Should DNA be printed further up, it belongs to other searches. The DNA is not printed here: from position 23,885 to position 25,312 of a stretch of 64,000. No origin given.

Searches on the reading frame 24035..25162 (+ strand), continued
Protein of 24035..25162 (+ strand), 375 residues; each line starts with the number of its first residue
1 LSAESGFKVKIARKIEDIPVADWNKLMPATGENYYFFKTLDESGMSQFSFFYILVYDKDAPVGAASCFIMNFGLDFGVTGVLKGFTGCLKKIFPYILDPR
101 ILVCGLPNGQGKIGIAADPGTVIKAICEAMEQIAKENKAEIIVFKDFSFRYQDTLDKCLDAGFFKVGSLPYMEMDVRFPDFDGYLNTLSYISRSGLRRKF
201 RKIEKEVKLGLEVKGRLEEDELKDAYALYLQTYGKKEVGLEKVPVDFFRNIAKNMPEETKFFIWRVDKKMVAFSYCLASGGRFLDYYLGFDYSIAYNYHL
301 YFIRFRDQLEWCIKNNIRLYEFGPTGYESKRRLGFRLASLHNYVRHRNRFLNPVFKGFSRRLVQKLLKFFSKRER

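Call 30: search_solved_structures(query=A1, max_evalue=1)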
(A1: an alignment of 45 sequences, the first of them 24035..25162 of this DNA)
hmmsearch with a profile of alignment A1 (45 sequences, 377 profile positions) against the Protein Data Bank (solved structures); distinct sequences matched with E-value up to 1: 5.
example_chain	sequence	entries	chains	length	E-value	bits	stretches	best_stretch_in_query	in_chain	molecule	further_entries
6nuk_A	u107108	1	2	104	0.0091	18.1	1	165-223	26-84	Ferredog-Diesel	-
3id6_A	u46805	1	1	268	0.07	15.2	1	156-229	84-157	Pre mRNA splicing protein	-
3id5_A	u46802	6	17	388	0.16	14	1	157-229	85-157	Pre mRNA splicing protein | C/D box methylation guide ribonucleoprotein complex aNOP56 subunit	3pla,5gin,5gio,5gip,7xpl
5jpq_S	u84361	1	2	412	0.18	13.8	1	157-229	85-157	Pre mRNA splicing protein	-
8j9a_A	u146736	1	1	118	0.32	13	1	182-247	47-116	Mediator of RNA polymerase II transcription subunit 15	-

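Call 35: search_protein_families(library=ncbifam, proteins=[L016:11912-12673:+, L016:11076-11477:+, L016:11485-11907:+], max_evalue=0.00001)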
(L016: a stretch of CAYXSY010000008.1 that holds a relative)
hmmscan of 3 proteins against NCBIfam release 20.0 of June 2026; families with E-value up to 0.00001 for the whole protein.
L016:11912-12673:+ (253 aa): 0 families

L016:11076-11477:+ (133 aa): 0 families

L016:11485-11907:+ (140 aa): 0 families

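Call 36: search_protein_families(library=pfam, proteins=[L016:11076-11477:+, L016:11485-11907:+, L016:11912-12673:+], max_evalue=1)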
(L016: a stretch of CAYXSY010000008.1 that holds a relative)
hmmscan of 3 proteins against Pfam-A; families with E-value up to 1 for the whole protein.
L016:11076-11477:+ (133 aa): 0 families

L016:11485-11907:+ (140 aa): 1 family
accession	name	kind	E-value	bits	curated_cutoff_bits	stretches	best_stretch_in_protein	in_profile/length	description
PF12420.13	DUF3671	-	0.16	11.9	34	1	6-136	159-210/223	Fam-L, Fam-M like protein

L016:11912-12673:+ (253 aa): 1 family
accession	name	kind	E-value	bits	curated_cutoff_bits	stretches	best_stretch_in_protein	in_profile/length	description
PF08183.16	SpoV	-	0.02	15.3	20.6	1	1-15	1-15/25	Stage V sporulation protein family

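Call 48: predict_structure(alignment_id=A1)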
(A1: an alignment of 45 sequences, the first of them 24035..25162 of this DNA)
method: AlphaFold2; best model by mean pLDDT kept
length: 375 residues; sequences in the alignment: 45
mean_pLDDT: 87.6   pTM: 0.86
mean pLDDT of the five models: 87.6, 86.8, 84.8, 83.3, 83.2
residues with pLDDT >= 90: 230; 70-90: 100; 50-70: 37; < 50: 8
segments of 3 or more residues with pLDDT < 50: 1-5, 373-375
pLDDT, mean of each block of 10 residues (from residue 1): 63 97 90 93 92 96 96 67 63 72 91 92 95 96 93 92 89 93 93 89 85 97 97 75 94 97 95 95 93 90 94 96 69 86 92 84 74 45
secondary structure, 60 per line:
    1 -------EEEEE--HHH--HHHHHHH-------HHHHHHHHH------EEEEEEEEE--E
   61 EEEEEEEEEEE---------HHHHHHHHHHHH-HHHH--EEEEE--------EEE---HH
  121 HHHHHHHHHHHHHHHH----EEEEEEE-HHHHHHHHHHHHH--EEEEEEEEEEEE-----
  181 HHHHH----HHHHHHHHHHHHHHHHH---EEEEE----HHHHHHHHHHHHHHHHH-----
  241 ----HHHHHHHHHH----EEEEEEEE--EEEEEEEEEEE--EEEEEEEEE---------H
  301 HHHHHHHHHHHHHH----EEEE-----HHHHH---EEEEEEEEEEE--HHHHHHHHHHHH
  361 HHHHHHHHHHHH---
elements in order: E8-12 H20-26 H34-42 E49-57 E60-71 H81-92 H94-97 E100-104 E113-115 H119-136 E141-147 H149-161 E164-175 H181-185 H190-206 E210-214 H219-235 H245-254 E259-266 E269-279 E282-290 H300-314 E319-322 H328-332 E336-346 H349-372

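Call 52: fold_search(model_id=the predicted structure, library=pdb)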
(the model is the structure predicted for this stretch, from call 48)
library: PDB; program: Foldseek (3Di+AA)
matches with E <= 10: 723; with E <= 0.001: 148
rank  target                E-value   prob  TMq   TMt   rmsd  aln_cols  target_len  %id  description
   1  7z6a_A                1.1e-13  1.00  0.56  0.62   5.7       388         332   13  CRYSTAL STRUCTURE OF WEISSELLA VIRIDESCENS FEMXVV NON-RIBOSOMAL AMINO ACID TRANSFERASE IN COMPLEX WITH A PEPTIDYL-XNA  (released 2022-10-26)
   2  1xf8                  1.6e-13  1.00  0.56  0.62   5.7       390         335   14  Crystal Structure of Weissella viridescens FemX (Y254F) Mutant (released 2005-05-31)
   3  1xe4                  2.1e-13  1.00  0.56  0.62   5.7       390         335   14  Crystal Structure of Weissella viridescens FemX (K36M) Mutant (released 2005-05-31)
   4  1ne9                  2.4e-13  1.00  0.56  0.62   5.7       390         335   14  Crystal Structure of Weissella viridescens FemX at 1.7 Ang Resolution (released 2004-02-10)
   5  7z5y_A                3.6e-13  1.00  0.56  0.61   5.7       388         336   14  CRYSTAL STRUCTURE OF WEISSELLA VIRIDESCENS FEMXVV NON-RIBOSOMAL AMINO ACID TRANSFERASE IN COMPLEX WITH A PEPTIDYL-XNA  (released 2022-10-26)
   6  4ii9_A                4.8e-13  1.00  0.55  0.60   5.6       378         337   14  Crystal structure of Weissella viridescens FemXVv non-ribosomal amino acid transferase in complex with a peptidyl-RNA  (released 2013-07-03)
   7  9wqx                  1.1e-11  1.00  0.59  0.75   4.7       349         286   12  aminoacyl-tRNA-dependent peptide synthase, Sbb17, complexed with streptothrisamine (released 2026-04-01)
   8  4v36_A                3.1e-11  1.00  0.54  0.61   5.8       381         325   13  The structure of L-PGS from Bacillus licheniformis (released 2015-08-19)
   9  9wqw                  5.3e-11  1.00  0.59  0.74   4.8       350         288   12  aminoacyl-tRNA-dependent peptide synthase, Sbb17 (released 2026-04-01)
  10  6snr                  1.4e-10  1.00  0.57  0.54   5.9       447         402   12  Crystal structure of FemX (released 2020-09-09)
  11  4v36_B                1.6e-10  1.00  0.53  0.62   5.5       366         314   14  The structure of L-PGS from Bacillus licheniformis (released 2015-08-19)
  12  9wqy                  2.2e-10  1.00  0.59  0.75   4.3       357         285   11  aminoacyl-tRNA-dependent peptide synthase, Sba18, complexed with streptothrisamine (released 2026-04-01)
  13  5vrv_C                3.2e-10  1.00  0.51  0.59   6.2       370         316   14  2.05 Angstrom Resolution Crystal Structure of C-terminal Domain (DUF2156) of Putative Lysylphosphatidylglycerol Synthe (released 2017-05-24)
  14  5vrv_D                3.6e-10  1.00  0.52  0.60   5.7       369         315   14  2.05 Angstrom Resolution Crystal Structure of C-terminal Domain (DUF2156) of Putative Lysylphosphatidylglycerol Synthe (released 2017-05-24)
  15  6lv0_A                3.6e-10  1.00  0.52  0.60   5.9       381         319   12  Crystal structure of the soluble domain of the multiple peptide resistance factor (MprF) from Rhizobium tropici (released 2021-02-03)
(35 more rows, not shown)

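Call 59: find_encoding_contigs(protein=P0125, flank=5000, max_places=2)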
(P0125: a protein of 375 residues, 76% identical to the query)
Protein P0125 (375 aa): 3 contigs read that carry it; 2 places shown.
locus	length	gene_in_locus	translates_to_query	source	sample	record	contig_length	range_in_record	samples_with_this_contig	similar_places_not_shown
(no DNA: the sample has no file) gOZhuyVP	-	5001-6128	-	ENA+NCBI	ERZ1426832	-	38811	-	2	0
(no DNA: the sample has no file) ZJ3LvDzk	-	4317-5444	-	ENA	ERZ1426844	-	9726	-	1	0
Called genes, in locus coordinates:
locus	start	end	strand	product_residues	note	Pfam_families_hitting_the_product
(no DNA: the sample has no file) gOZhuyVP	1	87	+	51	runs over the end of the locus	-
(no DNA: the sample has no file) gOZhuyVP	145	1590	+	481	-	PF02310:B12-binding, PF04055:Radical_SAM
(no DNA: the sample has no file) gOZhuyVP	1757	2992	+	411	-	PF04851:ResIII, PF00270:DEAD, PF00271:Helicase_C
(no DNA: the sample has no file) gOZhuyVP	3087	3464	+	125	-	PF00072:Response_reg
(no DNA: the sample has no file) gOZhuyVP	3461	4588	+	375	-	PF00989:PAS, PF13188:PAS_8 (faint), PF08448:PAS_4 (weak), PF13426:PAS_9, PF00512:HisKA, PF02518:HATPase_c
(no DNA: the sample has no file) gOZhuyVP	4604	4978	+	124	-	PF00072:Response_reg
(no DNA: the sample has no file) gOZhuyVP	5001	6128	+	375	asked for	PF04339:FemAB_like, PF13480:Acetyltransf_6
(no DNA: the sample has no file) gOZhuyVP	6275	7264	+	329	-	PF04055:Radical_SAM (faint)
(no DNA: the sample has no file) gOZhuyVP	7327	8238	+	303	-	PF13354:Beta-lactamase2, PF00768:Peptidase_S11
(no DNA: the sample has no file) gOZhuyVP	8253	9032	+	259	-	PF14023:Bestrophin-like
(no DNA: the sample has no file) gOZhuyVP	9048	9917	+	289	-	PF01988:VIT1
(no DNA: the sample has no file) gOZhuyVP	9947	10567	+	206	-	PF01618:MotA_ExbB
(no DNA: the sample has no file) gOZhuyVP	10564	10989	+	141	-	PF02472:ExbD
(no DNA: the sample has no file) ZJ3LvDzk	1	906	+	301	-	?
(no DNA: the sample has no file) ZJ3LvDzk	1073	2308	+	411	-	PF04851:ResIII, PF00270:DEAD, PF00271:Helicase_C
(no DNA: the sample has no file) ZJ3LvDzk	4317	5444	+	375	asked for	PF04339:FemAB_like, PF13480:Acetyltransf_6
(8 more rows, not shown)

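Call 60: find_encoding_contigs(protein=P0123, flank=5000, max_places=2)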
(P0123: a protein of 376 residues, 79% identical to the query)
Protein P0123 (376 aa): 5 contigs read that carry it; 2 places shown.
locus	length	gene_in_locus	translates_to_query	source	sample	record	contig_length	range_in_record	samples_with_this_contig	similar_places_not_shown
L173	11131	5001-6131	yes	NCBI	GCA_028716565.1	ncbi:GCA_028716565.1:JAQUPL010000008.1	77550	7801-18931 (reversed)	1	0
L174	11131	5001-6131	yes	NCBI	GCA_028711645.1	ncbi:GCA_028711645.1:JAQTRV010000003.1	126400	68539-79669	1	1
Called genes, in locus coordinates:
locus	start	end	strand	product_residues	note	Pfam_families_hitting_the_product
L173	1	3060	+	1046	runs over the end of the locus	PF00754:F5_F8_type_C, PF22633:F5_F8_type_C_2, PF02837:Glyco_hydro_2_N (weak)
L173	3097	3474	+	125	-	PF00072:Response_reg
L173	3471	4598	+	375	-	PF00989:PAS, PF13188:PAS_8 (faint), PF08448:PAS_4 (faint), PF13426:PAS_9, PF00512:HisKA, PF02518:HATPase_c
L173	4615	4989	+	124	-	PF00072:Response_reg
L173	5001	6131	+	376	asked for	PF04339:FemAB_like, PF13480:Acetyltransf_6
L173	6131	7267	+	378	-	-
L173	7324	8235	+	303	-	PF13354:Beta-lactamase2, PF00768:Peptidase_S11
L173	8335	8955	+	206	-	PF01618:MotA_ExbB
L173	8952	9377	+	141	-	PF02472:ExbD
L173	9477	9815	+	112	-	-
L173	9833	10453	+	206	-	PF02525:Flavodoxin_2, PF03358:FMN_red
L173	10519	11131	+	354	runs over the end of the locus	PF01370:Epimerase, PF02719:Polysacc_synt_2 (weak), PF04321:RmlD_sub_bind, PF16363:GDP_Man_Dehyd, PF07993:NAD_binding_4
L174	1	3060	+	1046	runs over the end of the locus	PF00754:F5_F8_type_C, PF22633:F5_F8_type_C_2, PF02837:Glyco_hydro_2_N (weak)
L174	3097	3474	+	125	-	PF00072:Response_reg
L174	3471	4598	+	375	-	PF00989:PAS, PF13188:PAS_8 (faint), PF08448:PAS_4 (faint), PF13426:PAS_9, PF00512:HisKA, PF02518:HATPase_c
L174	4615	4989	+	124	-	PF00072:Response_reg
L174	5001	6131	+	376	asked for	PF04339:FemAB_like, PF13480:Acetyltransf_6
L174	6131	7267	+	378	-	-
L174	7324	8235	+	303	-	PF13354:Beta-lactamase2, PF00768:Peptidase_S11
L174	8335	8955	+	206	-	PF01618:MotA_ExbB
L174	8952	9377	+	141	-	PF02472:ExbD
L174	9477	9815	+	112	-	-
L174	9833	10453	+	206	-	PF02525:Flavodoxin_2, PF03358:FMN_red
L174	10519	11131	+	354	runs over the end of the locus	PF01370:Epimerase, PF02719:Polysacc_synt_2 (weak), PF04321:RmlD_sub_bind, PF16363:GDP_Man_Dehyd, PF07993:NAD_binding_4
